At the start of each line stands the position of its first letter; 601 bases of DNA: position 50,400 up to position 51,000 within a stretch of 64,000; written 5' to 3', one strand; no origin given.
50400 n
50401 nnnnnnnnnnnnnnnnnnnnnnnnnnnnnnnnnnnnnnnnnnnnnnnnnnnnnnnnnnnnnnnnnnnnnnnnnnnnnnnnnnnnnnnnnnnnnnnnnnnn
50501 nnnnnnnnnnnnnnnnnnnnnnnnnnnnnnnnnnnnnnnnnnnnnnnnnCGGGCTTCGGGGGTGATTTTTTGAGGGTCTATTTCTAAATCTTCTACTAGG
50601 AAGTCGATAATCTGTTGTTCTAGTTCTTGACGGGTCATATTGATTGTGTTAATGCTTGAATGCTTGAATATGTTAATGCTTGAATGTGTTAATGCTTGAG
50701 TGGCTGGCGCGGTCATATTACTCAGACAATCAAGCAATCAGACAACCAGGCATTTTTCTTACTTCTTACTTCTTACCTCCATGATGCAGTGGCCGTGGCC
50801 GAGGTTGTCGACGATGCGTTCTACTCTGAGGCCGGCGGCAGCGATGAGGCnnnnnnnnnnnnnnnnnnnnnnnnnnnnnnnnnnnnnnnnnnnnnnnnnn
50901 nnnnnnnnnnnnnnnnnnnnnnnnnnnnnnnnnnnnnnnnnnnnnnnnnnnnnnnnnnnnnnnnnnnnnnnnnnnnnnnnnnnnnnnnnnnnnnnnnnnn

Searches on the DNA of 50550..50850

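Call 65: search_rna_families(source=window, start=50550, end=50850, threshold=evalue, max_evalue=1)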
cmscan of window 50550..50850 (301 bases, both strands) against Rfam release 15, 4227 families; matches with E-value up to 1: 1.
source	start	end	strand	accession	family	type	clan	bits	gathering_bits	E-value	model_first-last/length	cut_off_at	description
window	50778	50831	+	RF01275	sR22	Gene; snRNA; snoRNA; CD-box;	-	16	40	0.81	1-58/58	no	Small nucleolar RNA sR22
